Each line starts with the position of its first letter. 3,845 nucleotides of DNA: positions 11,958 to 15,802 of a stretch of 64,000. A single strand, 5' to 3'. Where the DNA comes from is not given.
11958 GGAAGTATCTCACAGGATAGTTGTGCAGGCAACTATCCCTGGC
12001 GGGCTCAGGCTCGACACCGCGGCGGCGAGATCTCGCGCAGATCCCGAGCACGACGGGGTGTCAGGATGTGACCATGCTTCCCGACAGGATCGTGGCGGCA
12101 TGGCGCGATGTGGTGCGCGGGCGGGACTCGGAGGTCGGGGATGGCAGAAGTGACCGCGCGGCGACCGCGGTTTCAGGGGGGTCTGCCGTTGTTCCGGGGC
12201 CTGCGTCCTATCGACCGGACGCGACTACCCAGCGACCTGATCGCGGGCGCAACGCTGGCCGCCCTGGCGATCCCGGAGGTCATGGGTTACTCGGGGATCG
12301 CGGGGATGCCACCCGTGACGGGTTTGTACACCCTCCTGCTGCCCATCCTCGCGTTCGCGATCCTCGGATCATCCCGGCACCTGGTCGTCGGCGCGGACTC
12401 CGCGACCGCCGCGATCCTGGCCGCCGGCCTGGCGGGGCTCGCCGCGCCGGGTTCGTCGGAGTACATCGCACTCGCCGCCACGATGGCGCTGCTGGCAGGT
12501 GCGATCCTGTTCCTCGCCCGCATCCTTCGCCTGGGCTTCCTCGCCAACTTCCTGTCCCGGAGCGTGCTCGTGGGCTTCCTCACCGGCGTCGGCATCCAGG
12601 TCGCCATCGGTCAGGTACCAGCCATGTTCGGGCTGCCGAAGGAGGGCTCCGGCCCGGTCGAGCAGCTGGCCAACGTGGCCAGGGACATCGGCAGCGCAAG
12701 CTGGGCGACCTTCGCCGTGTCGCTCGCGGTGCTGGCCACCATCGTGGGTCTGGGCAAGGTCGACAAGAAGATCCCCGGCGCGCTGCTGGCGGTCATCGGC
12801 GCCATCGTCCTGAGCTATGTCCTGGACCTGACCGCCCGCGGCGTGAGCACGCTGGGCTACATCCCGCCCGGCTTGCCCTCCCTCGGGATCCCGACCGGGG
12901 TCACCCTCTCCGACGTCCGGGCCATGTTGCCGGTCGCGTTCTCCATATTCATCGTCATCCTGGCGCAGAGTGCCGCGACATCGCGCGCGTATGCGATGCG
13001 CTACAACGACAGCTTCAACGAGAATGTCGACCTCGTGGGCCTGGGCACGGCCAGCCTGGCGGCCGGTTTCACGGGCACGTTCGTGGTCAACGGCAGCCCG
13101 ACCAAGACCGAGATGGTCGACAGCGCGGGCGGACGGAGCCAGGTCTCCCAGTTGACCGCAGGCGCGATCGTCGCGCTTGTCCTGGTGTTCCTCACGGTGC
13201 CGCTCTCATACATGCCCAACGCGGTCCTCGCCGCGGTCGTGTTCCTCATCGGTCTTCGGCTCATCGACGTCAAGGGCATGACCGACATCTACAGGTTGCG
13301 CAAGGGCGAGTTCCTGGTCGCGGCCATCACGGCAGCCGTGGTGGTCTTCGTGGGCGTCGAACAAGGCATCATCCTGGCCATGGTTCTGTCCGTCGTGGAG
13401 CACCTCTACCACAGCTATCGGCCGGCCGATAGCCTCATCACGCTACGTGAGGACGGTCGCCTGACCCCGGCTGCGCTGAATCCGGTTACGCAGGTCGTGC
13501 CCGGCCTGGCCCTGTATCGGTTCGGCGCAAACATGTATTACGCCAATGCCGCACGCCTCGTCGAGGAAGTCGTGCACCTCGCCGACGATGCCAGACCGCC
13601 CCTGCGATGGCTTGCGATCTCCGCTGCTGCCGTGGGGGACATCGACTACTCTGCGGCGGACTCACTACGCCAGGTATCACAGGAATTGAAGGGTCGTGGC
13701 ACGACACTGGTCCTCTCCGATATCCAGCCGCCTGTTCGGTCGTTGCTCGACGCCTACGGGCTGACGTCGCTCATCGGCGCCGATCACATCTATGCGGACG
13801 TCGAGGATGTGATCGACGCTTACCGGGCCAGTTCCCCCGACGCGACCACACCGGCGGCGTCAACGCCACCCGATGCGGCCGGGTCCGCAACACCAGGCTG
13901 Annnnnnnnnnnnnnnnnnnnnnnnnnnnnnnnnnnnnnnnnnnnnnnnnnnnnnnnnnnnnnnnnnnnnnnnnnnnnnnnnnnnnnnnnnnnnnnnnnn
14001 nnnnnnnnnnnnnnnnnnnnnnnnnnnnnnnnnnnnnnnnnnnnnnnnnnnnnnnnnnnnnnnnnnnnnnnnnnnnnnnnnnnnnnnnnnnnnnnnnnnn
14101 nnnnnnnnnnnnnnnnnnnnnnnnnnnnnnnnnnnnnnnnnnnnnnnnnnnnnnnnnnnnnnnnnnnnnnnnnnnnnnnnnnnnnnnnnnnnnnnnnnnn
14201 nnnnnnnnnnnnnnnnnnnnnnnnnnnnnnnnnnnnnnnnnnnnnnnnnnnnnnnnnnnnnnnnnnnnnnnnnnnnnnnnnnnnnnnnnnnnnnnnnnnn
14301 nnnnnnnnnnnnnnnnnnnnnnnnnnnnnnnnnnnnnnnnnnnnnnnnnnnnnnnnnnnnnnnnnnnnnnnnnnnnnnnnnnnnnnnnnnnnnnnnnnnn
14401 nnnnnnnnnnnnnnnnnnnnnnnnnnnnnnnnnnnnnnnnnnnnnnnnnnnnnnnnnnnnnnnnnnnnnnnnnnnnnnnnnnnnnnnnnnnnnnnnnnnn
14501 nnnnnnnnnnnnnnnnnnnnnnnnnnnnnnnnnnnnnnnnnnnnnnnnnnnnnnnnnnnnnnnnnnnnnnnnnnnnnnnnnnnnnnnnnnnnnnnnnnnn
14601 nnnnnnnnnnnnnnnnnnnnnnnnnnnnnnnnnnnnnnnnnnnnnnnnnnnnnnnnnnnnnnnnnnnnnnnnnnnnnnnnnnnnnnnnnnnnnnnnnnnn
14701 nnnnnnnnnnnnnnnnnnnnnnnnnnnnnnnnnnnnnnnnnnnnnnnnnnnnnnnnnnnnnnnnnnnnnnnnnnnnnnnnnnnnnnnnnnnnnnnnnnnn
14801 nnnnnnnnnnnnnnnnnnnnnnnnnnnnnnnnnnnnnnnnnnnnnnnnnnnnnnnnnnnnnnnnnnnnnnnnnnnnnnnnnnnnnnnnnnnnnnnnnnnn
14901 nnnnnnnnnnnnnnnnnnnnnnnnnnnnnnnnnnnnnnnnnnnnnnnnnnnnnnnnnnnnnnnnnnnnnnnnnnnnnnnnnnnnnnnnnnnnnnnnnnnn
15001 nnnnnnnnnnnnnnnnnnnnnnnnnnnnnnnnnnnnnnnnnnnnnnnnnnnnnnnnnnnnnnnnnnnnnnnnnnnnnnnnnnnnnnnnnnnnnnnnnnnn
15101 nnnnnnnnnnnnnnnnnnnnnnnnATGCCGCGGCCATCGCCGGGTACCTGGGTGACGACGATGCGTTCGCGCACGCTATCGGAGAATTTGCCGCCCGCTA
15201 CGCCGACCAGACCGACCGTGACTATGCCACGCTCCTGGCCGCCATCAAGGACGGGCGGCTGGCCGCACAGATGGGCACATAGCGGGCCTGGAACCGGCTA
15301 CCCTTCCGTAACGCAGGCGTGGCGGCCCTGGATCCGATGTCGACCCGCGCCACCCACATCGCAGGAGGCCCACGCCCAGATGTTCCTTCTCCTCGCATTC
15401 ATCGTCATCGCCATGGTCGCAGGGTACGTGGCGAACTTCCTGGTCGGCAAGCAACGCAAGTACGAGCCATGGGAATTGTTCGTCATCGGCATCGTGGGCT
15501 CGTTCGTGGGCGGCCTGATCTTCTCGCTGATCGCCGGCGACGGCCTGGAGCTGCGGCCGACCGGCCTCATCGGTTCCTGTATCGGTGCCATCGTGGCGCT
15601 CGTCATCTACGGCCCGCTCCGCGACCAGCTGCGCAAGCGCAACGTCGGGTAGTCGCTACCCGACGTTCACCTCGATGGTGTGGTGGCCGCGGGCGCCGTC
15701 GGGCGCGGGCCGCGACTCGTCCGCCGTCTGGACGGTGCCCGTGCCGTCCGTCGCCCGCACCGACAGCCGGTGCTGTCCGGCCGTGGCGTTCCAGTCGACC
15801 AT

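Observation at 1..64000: Block-wise frame disruption: most genes need several +/-1 frame switches, interleaved with fully intact blocks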

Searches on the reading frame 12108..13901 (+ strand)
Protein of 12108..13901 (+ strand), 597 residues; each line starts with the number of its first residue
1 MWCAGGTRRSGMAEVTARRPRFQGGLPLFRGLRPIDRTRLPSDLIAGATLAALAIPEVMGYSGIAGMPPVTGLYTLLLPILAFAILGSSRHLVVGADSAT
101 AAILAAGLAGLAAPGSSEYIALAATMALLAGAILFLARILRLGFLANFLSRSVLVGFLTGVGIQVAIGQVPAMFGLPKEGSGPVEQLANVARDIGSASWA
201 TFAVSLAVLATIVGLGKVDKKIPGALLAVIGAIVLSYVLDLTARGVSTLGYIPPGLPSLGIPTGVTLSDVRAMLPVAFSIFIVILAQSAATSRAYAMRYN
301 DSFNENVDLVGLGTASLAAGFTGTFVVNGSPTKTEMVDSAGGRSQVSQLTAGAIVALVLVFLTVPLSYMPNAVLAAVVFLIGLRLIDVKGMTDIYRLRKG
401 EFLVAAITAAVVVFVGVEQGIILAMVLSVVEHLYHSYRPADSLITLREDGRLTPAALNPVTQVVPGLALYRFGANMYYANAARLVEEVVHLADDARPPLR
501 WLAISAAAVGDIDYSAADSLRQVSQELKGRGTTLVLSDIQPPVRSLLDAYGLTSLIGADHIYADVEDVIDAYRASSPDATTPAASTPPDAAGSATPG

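Call 4: search_protein_families(library=pfam, proteins=[window:12108-13901:+], max_evalue=0.01)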
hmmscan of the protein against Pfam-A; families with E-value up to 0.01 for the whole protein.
window:12108-13901:+ (597 aa): 3 families
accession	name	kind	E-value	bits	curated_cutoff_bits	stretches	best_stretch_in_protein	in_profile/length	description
PF00916.26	Sulfate_transp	-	3.6e-81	273.3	23.2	1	41-408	2-380/380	Sulfate permease family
PF01740.26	STAS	-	1.8e-13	50.6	22.6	1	459-567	2-105/106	STAS domain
PF13466.11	STAS_2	-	0.00011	22.7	29.2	1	479-552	10-79/80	STAS domain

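Call 20: find_encoding_contigs(protein=window:12141-13901:+, flank=10000, max_places=6)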
Protein window:12141-13901:+ (586 aa): no gene with exactly this product is on record in the collection.

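Call 21: list_cluster_members(proteins=[window:12108-13898:+, window:12150-13898:+, window:13873-15279:+, window:13903-15279:+, window:13936-15279:+, window:59181-59741:+, window:22273-22836:+, window:6415-6936:-, window:6415-6987:-, window:24091-25842:-])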
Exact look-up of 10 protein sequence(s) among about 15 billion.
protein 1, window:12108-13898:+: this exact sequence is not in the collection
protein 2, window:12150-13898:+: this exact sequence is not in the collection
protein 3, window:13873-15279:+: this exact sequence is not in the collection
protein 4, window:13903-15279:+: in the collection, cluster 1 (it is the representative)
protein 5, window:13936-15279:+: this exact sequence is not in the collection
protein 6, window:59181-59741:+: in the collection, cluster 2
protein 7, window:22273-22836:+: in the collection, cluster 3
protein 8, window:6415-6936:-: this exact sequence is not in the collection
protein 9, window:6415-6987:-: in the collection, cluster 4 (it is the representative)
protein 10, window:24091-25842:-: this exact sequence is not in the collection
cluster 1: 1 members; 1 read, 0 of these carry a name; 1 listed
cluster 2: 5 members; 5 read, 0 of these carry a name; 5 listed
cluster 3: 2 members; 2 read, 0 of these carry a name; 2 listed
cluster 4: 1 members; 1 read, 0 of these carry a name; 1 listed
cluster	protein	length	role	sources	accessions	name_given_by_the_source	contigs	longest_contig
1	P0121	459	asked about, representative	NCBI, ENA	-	-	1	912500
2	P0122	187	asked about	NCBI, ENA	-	-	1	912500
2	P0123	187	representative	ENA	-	-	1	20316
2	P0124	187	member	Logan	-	-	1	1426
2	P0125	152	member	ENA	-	-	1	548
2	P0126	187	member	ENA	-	-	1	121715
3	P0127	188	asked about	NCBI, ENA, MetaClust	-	-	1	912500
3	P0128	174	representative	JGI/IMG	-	-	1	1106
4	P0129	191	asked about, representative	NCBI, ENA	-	-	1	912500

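Call 23: find_encoding_contigs(protein=P0126, flank=10000, max_places=4)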
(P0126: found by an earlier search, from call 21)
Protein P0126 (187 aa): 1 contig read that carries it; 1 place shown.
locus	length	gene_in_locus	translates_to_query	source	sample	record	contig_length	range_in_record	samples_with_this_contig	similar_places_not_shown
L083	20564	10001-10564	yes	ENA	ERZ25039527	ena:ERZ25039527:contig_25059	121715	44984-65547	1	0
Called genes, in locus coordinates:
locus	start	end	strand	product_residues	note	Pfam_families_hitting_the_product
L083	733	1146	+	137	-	PF02518:HATPase_c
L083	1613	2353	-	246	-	PF05960:DUF885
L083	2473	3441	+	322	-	-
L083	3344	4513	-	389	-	-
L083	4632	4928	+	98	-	-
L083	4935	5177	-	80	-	-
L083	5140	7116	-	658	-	PF07676:PD40 (faint), PF26549:Tricorn_N (faint)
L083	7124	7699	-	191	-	-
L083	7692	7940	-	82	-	PF08281:Sigma70_r4_2, PF04545:Sigma70_r4 (weak)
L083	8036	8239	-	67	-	-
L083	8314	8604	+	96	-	-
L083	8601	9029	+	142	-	PF01850:PIN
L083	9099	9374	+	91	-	PF02604:PhdYeFM_antitox (weak)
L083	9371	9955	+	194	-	PF01850:PIN (weak)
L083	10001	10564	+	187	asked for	PF04542:Sigma70_r2, PF08281:Sigma70_r4_2, PF04545:Sigma70_r4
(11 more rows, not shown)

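Call 30: find_encoding_contigs(protein=P0123, flank=10000, max_places=4)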
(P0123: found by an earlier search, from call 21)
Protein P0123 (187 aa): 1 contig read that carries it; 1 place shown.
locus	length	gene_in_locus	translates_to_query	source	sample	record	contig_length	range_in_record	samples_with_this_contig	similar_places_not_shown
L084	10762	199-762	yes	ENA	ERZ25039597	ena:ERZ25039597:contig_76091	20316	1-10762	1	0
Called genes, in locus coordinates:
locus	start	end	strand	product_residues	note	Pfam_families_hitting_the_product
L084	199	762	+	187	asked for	PF04542:Sigma70_r2, PF08281:Sigma70_r4_2, PF04545:Sigma70_r4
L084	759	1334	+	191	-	-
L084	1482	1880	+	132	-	PF07676:PD40 (faint), PF26549:Tricorn_N (faint), PF26550:Tricorn_2nd (weak)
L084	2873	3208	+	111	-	PF04542:Sigma70_r2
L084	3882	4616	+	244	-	-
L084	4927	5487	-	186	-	-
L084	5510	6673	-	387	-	-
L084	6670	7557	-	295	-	-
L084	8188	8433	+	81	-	-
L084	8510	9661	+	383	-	-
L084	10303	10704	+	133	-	PF02219:MTHFR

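Call 46: find_encoding_contigs(protein=P0124, flank=3000, max_places=4)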
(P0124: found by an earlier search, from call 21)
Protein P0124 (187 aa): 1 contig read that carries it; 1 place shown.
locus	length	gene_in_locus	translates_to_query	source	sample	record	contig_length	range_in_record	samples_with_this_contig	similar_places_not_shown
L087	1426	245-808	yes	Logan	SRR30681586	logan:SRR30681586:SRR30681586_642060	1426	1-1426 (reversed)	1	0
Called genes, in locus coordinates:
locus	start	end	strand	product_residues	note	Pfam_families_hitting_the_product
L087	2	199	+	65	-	?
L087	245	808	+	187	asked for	PF04542:Sigma70_r2, PF08281:Sigma70_r4_2, PF04545:Sigma70_r4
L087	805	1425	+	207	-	?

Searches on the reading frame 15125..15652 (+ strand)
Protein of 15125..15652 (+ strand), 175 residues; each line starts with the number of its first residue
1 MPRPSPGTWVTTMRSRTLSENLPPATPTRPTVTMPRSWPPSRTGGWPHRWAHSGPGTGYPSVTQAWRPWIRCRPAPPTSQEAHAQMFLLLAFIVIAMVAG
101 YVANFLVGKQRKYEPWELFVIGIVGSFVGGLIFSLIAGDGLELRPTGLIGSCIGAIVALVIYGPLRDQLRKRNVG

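Call 4: search_protein_families(library=pfam, proteins=[window:15125-15652:+], max_evalue=0.01)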
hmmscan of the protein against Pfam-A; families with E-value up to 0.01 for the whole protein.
window:15125-15652:+ (175 aa): 3 families
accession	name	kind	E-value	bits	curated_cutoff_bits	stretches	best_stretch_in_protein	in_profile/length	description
PF04226.18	Transgly_assoc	-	3.1e-07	31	25.3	1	120-165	2-47/49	Transglycosylase associated protein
PF17647.6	DUF5518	-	0.0056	17.2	27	1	95-161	29-97/116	Family of unknown function (DUF5518)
PF07694.17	5TM-5TMR_LYT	-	0.0092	16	24.6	1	85-136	82-133/169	5TMR of 5TMR-LYT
